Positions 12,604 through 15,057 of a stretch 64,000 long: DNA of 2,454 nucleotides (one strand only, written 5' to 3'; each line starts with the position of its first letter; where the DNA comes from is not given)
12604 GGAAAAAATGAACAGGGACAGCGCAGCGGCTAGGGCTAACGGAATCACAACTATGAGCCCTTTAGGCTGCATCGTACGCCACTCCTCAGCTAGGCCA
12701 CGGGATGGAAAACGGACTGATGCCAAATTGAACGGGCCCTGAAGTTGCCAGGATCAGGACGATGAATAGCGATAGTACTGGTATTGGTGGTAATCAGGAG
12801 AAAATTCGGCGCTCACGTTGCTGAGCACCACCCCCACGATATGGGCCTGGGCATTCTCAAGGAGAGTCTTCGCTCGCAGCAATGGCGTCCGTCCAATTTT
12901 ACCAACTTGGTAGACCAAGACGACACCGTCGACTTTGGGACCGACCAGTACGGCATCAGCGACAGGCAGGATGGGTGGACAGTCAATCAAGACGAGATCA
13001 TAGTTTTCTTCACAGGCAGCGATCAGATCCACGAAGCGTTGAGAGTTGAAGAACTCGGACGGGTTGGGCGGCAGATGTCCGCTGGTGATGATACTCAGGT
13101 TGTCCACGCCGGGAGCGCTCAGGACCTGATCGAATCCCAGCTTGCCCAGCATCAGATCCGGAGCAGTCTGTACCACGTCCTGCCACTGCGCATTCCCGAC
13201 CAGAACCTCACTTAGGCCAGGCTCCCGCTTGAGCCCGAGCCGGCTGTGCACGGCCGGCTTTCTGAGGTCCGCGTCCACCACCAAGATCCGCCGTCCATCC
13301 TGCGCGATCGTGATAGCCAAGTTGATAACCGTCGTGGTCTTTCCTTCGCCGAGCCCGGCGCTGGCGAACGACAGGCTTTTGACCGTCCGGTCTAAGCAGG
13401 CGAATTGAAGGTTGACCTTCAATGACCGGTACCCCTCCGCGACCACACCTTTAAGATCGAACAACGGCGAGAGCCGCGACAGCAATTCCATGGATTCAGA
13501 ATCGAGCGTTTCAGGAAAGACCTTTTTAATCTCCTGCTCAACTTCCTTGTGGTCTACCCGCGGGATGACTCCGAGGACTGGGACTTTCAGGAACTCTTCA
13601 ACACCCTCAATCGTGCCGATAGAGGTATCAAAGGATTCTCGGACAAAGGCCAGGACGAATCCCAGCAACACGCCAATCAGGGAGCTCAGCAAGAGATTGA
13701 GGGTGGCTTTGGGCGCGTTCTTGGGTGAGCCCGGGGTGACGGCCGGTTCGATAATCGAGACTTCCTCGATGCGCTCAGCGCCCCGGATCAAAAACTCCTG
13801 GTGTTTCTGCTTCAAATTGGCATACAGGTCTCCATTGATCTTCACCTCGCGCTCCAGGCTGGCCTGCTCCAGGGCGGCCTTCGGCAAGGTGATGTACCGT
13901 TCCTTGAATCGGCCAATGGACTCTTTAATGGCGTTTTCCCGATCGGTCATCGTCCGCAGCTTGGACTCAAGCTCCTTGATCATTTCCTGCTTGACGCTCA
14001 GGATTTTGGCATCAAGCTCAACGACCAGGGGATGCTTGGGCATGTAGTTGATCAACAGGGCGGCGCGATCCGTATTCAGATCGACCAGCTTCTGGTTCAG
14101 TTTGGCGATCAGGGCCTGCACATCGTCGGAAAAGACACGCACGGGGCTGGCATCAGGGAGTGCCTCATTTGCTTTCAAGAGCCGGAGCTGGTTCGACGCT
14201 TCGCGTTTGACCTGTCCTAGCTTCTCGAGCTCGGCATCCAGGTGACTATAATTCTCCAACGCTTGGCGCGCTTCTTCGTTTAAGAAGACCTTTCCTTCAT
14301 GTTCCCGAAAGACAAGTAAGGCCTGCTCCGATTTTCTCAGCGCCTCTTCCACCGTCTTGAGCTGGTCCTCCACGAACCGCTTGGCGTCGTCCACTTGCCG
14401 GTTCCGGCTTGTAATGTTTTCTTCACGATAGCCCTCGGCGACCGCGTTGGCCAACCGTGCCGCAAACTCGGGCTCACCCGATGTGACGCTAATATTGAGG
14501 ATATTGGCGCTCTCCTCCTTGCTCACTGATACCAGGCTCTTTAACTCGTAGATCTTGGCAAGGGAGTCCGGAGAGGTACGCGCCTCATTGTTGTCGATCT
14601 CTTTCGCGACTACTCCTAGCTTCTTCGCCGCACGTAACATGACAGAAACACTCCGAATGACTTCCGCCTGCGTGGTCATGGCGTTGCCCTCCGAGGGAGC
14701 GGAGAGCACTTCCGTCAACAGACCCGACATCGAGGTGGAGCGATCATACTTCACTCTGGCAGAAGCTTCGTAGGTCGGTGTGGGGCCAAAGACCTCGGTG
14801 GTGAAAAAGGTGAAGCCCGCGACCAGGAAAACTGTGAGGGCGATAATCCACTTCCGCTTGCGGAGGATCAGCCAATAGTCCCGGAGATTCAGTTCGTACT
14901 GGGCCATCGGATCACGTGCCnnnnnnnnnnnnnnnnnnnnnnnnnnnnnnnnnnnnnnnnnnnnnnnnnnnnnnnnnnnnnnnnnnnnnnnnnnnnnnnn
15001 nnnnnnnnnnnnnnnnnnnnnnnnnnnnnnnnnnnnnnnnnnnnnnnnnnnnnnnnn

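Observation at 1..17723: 17.7-kb, 16-gene single-strand surface-glycan locus with an atypical enzyme mix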

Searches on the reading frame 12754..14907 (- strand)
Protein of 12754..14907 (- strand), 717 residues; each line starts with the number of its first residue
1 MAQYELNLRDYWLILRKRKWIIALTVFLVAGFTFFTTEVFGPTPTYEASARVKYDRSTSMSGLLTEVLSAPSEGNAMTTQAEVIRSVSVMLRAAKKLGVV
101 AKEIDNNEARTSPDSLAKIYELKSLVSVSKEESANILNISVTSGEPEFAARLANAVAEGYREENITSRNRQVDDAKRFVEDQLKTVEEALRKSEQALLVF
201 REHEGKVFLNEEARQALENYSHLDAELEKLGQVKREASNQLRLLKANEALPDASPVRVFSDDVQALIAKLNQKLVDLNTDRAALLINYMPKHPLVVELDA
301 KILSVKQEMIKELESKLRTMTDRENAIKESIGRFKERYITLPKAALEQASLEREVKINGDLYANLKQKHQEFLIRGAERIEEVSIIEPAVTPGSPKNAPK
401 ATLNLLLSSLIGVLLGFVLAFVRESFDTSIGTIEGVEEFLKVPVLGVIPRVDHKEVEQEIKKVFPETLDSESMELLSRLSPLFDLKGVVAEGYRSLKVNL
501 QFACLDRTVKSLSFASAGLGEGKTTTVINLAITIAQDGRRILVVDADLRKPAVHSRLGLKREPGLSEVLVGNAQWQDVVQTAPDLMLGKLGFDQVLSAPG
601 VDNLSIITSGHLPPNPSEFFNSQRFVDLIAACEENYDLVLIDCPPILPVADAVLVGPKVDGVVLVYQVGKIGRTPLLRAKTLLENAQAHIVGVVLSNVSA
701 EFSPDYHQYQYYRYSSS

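Call 6: search_protein_families(library=pfam, proteins=[window:12754-14907:-], max_evalue=0.01)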
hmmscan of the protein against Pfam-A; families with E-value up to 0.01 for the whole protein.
window:12754-14907:- (717 aa): 8 families
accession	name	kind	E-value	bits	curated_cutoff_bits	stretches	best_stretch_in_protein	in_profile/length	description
PF13614.12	AAA_31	-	5.4e-14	52.9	27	1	515-649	7-131/177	AAA domain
PF13807.11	GNVR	-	5.6e-13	49.1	27.7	1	350-424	8-81/82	G-rich domain on putative tyrosine kinase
PF01656.29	CbiA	-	4.1e-11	43.4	25.4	1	515-638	4-71/125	CobQ/CobB/MinD/ParA nucleotide binding domain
PF02706.20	Wzz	-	2.8e-09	37.6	25.5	1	5-97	2-91/91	Chain length determinant protein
PF10609.15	ParA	-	6.6e-07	29.4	27.1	1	515-562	9-56/246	NUBPL iron-transfer P-loop NTPase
PF25199.1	nSTAND_NTPase5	-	0.00013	22.2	34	0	509-554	40-86/145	Novel STAND NTPase 5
PF09140.17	MipZ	-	0.00025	20.9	20.7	0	520-555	11-46/262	ATPase MipZ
PF00142.24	Fer4_NifH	-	0.0041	17.1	25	0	520-554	10-44/271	4Fe-4S iron sulfur cluster binding proteins, NifH/frxC family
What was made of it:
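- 12754..14907 (-): Fused Wzc: Wzz/GNVR periplasmic domain plus a bacterial tyrosine autokinase domain. PF02706, PF13807 and PF13614 (call 6).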

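Call 10: search_protein_families(library=ncbifam, proteins=[window:12754-14907:-], max_evalue=0.001)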
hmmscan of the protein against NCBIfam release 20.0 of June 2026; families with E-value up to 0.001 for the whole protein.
window:12754-14907:- (717 aa): 19 families
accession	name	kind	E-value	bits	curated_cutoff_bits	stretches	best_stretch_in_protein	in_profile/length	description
NF008568.0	PRK11519.1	equivalog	4.2e-64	217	1068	2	275-715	300-714/720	tyrosine-protein kinase Wzc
NF007350.0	PRK09841.1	equivalog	1.9e-59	201.5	1248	2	275-717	300-723/726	tyrosine-protein kinase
TIGR01005.1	eps_transp_fam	subfamily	1.5e-52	178.8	411.7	1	124-703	144-723/754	exopolysaccharide transport protein family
TIGR01007.1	eps_fam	subfamily_domain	9.1e-47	159.2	108.05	1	491-712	1-203/204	polysaccharide biosynthesis tyrosine autokinase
TIGR03007.1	pepcterm_ChnLen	equivalog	3.2e-45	154.3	278.85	2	7-313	2-295/498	XrtA system polysaccharide chain length determinant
TIGR03017.1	EpsF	equivalog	4.8e-37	127.7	422.75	1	7-448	2-443/444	chain length determinant protein EpsF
TIGR03018.1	pepcterm_TyrKin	hypoth_equivalog_domain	7.2e-32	110.4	230.65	1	488-694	10-205/207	XrtA-associated tyrosine autokinase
TIGR03029.1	EpsG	equivalog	8.7e-32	110.4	313.8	1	483-696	77-273/274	chain length determinant protein tyrosine kinase EpsG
TIGR01006.1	polys_exp_MPA1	subfamily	1.5e-20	73.7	296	2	378-452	152-225/226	CspC family polysaccharide chain length determinant protein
TIGR01969.1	minD_arch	subfamily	2.6e-15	56.3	201.75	1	512-582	3-74/251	cell division ATPase MinD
NF047398.1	AAA_KGGVGR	domain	8.9e-10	39.2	90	1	512-643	5-149/190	KGGVGR-motif variant AAA ATPase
NF041546.1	ParA_partition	equivalog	1.8e-08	34.2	180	1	520-554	10-44/203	ParA family partition ATPase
TIGR01010.1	BexC_CtrB_KpsE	subfamily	2.1e-07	30.4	437.5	1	20-227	10-223/362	polysaccharide export inner-membrane protein, BexC/CtrB/KpsE family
TIGR01968.1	minD_bact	equivalog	4.9e-07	29.4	212.9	1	519-644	11-120/261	septum site-determining protein MinD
TIGR03453.1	partition_RepA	equivalog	1e-06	27.9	348.45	1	520-647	115-246/387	plasmid partitioning protein RepA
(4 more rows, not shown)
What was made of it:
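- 12754..14907 (-): TIGR01007 159 bits, above the 108 cutoff (call 10).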
